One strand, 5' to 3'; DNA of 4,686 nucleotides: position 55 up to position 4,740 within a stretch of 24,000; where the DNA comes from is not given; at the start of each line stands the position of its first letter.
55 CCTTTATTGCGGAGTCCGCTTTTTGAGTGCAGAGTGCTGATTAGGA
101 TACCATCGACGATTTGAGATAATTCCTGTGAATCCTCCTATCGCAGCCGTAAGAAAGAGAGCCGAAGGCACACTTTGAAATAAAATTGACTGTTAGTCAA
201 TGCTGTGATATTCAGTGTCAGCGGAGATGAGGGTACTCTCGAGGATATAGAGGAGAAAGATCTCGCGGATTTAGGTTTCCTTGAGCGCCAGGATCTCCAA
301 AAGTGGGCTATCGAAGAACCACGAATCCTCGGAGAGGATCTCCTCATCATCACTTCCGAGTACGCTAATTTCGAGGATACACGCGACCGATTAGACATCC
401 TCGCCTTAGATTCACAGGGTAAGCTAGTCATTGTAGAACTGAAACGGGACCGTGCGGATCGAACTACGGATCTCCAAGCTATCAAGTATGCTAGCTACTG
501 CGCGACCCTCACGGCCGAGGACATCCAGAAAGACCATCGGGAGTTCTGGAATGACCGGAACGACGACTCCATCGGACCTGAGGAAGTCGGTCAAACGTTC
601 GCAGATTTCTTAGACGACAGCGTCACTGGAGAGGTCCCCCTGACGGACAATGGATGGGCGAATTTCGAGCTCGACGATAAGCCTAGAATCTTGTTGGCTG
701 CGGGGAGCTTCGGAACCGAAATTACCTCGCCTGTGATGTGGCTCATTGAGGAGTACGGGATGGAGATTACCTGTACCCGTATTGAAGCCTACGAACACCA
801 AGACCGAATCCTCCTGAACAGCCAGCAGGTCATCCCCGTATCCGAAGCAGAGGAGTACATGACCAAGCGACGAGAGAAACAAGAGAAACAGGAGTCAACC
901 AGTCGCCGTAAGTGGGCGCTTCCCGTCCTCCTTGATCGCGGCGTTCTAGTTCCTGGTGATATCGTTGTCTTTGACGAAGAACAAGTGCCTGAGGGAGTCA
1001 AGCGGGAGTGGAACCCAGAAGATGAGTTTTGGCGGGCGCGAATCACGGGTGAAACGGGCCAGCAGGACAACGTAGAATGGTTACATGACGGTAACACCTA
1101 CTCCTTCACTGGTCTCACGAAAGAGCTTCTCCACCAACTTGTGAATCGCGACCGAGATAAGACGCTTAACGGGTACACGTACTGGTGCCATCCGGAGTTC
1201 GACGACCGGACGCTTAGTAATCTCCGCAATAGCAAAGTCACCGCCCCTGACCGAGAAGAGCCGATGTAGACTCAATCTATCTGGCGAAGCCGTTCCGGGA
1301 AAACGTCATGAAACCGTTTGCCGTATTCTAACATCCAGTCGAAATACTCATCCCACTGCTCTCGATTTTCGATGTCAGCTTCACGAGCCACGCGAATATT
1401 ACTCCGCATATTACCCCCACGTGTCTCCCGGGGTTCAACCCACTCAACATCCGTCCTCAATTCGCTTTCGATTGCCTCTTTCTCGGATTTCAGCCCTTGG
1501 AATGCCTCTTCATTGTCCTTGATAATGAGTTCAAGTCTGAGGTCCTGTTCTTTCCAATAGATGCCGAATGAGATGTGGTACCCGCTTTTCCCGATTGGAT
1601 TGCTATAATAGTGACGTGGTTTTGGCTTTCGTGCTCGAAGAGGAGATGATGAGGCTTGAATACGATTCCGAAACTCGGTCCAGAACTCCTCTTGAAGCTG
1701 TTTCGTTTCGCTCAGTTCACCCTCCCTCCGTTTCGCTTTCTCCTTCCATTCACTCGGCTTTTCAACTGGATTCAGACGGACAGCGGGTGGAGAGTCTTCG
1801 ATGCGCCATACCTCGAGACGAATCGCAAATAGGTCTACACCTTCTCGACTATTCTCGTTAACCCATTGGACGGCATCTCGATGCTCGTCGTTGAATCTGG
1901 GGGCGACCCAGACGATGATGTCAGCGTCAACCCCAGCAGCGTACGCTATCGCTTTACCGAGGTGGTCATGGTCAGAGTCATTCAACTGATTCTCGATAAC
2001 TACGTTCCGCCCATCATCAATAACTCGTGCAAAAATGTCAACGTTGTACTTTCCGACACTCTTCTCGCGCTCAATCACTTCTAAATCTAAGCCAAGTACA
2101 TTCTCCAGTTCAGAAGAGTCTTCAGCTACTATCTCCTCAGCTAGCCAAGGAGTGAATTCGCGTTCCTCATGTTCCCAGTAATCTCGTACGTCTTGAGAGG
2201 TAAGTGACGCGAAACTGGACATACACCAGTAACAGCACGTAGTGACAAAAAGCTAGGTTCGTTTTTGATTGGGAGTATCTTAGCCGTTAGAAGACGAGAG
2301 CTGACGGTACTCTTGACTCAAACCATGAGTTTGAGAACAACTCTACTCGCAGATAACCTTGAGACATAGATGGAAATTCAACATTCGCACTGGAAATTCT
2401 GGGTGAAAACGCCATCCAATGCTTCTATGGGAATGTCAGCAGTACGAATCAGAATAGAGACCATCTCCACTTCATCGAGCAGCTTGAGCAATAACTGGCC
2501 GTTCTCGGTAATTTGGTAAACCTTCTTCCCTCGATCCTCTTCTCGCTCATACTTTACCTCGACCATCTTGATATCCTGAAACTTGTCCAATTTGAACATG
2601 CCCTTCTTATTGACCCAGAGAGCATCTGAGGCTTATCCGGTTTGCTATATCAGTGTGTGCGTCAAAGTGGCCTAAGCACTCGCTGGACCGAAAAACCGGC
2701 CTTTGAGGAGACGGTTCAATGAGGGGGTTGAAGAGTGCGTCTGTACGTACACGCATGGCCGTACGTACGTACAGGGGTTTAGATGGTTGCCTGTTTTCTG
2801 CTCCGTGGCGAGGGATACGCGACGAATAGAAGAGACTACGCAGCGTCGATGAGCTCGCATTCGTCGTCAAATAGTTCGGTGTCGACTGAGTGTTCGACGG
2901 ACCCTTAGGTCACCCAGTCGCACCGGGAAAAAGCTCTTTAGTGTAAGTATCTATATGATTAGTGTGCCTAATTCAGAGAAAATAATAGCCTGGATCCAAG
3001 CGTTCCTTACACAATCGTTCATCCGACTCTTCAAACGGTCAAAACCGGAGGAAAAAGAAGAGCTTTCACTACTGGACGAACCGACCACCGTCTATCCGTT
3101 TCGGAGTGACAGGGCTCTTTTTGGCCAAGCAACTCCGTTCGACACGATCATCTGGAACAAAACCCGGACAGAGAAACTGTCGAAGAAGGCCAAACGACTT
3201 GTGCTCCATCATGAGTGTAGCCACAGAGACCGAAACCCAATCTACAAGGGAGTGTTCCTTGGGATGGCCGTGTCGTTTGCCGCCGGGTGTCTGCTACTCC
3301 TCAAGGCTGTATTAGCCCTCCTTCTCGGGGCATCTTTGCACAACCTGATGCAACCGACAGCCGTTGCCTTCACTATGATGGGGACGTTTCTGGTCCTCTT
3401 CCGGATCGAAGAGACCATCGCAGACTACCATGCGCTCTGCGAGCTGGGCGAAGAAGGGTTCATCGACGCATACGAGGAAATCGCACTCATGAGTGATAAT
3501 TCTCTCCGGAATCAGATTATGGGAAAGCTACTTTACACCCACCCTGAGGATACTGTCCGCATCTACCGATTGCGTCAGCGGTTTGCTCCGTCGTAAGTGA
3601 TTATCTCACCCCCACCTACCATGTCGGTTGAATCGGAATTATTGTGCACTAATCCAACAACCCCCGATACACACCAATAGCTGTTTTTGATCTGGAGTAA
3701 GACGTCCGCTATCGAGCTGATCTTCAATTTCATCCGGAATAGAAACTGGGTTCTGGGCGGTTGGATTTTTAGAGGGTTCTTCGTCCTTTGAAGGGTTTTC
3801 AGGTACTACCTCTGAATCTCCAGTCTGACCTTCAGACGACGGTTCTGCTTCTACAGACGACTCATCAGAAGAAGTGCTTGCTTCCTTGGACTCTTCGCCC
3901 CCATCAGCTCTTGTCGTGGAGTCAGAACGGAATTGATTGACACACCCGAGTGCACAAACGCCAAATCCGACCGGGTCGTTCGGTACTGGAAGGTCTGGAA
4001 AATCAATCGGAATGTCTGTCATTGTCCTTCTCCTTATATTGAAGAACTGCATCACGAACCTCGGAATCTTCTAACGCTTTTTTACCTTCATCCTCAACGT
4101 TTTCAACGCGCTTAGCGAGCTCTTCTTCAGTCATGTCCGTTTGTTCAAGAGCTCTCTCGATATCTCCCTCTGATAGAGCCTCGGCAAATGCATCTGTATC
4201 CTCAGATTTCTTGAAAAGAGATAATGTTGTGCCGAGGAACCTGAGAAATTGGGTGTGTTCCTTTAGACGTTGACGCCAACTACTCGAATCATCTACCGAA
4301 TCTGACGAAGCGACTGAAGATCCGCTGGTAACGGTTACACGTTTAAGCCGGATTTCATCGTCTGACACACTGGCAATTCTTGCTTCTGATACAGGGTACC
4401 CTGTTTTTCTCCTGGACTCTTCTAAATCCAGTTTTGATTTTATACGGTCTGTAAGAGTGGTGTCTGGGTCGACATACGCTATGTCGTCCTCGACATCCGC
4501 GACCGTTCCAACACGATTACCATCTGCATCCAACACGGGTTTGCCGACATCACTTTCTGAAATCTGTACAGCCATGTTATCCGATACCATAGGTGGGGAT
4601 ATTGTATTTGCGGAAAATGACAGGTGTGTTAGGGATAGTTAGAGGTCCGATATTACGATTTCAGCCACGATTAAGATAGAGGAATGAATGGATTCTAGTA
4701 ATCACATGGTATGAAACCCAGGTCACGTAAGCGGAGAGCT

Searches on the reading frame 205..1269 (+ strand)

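Call 69: search_protein_families(library=pfam, proteins=[window:205-1269:+], max_evalue=0.05)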
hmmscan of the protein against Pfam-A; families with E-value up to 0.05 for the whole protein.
window:205-1269:+ (354 aa): 3 families
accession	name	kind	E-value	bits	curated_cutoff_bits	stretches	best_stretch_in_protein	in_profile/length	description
PF01939.22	NucS_C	-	8.7e-06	26.2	24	1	29-96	3-67/124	Endonuclease NucS C-terminal domain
PF06319.18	MmcB-like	-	0.0037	17.4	22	1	62-102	43-83/148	DNA repair protein MmcB-like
PF24120.1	SsdA_C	-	0.021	15.8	27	0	300-331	21-52/56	Single-strand DNA deaminase toxin A, C-terminal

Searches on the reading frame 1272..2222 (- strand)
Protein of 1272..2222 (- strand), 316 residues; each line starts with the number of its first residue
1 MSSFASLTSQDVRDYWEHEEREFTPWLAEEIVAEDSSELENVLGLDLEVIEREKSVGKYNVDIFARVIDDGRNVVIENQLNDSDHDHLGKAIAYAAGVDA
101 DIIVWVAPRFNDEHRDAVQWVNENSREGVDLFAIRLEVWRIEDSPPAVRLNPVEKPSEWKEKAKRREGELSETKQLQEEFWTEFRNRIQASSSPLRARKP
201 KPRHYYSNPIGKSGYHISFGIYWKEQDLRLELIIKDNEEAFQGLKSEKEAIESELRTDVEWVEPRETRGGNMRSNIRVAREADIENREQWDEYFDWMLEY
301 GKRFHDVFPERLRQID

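Call 69: search_protein_families(library=pfam, proteins=[window:1272-2222:-], max_evalue=0.05)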
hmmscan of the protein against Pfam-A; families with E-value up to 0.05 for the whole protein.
window:1272-2222:- (316 aa): 1 family
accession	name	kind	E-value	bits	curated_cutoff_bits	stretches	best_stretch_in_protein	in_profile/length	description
PF14088.11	DUF4268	-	3.8e-28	98.7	27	1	176-311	1-139/140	Domain of unknown function (DUF4268)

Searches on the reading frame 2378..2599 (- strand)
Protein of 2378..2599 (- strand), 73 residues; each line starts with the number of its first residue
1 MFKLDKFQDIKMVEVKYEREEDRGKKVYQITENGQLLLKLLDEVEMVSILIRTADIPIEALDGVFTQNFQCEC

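Call 69: search_protein_families(library=pfam, proteins=[window:2378-2599:-], max_evalue=0.05)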
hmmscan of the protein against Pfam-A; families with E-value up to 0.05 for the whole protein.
window:2378-2599:- (73 aa): 3 families
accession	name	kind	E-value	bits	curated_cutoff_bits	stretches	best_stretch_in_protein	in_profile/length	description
PF03551.20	PadR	-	0.0031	17.9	27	1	4-38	38-73/75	Transcriptional regulator PadR-like family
PF04458.17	DUF505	-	0.0094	14.8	28.7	1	15-48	380-412/622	Protein of unknown function (DUF505)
PF14947.12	HTH_45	-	0.049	14.1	25.5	0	22-46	50-74/77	Winged helix-turn-helix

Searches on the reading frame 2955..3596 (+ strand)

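Call 9: search_protein_families(library=pfam, proteins=[window:2955-3596:+], max_evalue=0.01)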
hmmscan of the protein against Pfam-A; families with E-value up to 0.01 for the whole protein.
window:2955-3596:+ (213 aa): 1 family
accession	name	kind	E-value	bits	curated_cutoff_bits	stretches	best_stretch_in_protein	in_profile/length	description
PF01435.24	Peptidase_M48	-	6.4e-08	33.1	20.3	1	60-209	44-185/186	Peptidase family M48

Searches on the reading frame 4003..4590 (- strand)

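Call 9: search_protein_families(library=pfam, proteins=[window:4003-4590:-], max_evalue=0.01)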
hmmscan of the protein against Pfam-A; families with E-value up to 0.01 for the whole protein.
window:4003-4590:- (195 aa): 1 family
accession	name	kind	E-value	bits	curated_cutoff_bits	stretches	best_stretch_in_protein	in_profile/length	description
PF05239.21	PRC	-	0.003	18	21.2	1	15-43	10-43/78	PRC-barrel domain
